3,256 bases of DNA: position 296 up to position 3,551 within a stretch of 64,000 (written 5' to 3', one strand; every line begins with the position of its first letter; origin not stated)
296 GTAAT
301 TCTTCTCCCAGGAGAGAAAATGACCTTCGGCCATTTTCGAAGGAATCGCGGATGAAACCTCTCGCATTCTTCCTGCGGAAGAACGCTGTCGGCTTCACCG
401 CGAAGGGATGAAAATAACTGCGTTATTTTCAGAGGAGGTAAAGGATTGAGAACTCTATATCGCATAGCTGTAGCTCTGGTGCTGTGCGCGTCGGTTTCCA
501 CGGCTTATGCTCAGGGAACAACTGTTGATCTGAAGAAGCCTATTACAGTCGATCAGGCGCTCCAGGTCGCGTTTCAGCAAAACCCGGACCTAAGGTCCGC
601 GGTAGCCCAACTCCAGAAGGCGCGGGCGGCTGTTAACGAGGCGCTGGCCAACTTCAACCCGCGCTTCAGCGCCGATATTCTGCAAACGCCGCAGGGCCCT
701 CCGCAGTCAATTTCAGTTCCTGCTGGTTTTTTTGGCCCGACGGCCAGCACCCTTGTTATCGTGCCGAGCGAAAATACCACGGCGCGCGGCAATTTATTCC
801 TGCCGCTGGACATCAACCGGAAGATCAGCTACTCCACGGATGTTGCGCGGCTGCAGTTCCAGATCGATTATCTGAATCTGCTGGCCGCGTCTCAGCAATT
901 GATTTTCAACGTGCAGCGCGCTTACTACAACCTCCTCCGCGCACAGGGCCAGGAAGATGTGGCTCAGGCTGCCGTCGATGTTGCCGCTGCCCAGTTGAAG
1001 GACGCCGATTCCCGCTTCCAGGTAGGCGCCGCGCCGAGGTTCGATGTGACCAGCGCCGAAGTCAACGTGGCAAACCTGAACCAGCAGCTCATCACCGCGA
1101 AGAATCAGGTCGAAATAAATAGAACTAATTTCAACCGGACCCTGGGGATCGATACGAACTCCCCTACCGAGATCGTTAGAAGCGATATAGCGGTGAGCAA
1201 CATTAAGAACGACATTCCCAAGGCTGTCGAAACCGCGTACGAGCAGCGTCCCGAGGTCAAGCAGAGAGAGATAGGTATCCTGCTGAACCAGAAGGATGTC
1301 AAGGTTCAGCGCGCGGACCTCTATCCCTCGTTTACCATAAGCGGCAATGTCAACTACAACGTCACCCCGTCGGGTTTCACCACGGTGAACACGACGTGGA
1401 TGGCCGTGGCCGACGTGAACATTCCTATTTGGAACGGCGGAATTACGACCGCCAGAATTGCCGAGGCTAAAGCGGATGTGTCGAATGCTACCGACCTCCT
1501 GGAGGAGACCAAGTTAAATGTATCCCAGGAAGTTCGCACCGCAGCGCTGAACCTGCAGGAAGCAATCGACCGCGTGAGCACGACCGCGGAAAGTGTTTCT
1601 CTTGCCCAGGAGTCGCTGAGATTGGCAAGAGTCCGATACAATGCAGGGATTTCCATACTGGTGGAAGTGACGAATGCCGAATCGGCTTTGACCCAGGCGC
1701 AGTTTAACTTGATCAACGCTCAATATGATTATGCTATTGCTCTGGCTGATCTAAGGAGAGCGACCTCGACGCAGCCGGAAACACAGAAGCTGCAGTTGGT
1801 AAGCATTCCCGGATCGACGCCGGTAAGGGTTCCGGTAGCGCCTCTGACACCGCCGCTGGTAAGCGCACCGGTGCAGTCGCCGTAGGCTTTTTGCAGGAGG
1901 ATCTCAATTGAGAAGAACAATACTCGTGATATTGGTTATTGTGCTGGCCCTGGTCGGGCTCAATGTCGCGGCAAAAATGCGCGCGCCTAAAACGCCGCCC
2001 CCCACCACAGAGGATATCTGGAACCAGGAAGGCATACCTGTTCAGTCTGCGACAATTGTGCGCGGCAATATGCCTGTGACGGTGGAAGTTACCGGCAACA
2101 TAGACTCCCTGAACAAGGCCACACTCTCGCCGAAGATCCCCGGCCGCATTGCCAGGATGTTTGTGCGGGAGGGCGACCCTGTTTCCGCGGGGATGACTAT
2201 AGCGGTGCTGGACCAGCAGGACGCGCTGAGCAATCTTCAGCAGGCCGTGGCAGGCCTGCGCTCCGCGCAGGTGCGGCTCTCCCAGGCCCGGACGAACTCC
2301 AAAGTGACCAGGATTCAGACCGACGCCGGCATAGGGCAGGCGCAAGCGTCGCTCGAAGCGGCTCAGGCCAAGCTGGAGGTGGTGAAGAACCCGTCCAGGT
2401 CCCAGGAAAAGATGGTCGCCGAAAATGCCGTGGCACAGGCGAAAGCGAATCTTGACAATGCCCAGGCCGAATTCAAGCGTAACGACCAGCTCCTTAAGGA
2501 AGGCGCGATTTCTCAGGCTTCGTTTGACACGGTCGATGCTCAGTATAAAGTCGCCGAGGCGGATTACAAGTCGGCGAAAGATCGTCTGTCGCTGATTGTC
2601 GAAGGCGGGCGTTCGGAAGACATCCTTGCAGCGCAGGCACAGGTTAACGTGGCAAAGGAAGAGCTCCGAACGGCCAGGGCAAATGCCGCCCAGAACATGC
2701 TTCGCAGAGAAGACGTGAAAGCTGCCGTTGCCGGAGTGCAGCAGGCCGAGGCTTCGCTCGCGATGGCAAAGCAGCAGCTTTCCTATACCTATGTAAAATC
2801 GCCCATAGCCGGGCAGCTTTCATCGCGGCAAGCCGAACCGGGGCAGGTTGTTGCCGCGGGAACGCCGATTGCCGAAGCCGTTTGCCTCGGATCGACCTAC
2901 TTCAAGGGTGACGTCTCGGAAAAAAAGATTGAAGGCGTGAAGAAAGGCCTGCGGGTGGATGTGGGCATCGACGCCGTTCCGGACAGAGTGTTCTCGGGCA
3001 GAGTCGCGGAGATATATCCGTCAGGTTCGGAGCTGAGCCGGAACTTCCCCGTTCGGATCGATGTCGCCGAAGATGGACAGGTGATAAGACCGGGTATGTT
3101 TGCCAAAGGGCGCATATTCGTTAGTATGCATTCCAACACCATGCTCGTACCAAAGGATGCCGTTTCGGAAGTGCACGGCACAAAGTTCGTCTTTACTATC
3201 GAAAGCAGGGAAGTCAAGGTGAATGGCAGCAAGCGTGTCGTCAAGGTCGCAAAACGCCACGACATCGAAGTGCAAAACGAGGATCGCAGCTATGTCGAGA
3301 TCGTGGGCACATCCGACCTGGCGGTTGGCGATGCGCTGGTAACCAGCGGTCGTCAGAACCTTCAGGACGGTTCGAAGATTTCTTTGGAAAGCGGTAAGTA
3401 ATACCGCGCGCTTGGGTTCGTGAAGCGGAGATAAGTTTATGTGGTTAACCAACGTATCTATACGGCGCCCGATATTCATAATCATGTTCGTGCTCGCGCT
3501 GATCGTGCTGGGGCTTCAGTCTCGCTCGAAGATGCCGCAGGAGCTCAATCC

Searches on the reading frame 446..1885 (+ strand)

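Call 16: search_protein_families(library=pfam, proteins=[window:446-1885:+], max_evalue=0.001)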
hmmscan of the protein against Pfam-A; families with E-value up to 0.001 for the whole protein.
window:446-1885:+ (479 aa): 1 family
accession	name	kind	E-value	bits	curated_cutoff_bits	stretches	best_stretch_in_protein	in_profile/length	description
PF02321.23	OEP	-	2.8e-62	210.3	22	2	260-440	4-186/187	Outer membrane efflux protein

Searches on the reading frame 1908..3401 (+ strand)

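Call 16: search_protein_families(library=pfam, proteins=[window:1908-3401:+], max_evalue=0.001)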
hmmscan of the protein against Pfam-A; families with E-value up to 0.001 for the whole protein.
window:1908-3401:+ (497 aa): 3 families
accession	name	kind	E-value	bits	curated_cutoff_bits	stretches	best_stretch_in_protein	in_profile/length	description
PF16576.10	HlyD_D23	-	1.3e-26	93.7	30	1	236-399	53-214/214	Barrel-sandwich domain of CusB or HlyD membrane-fusion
PF13437.12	HlyD_3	-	1.9e-15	57.9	22.2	1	296-396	2-106/106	HlyD family secretion protein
PF13533.13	Biotin_lipoyl_2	-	1.2e-06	28.7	29.8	1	72-102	2-32/32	Biotin-lipoyl like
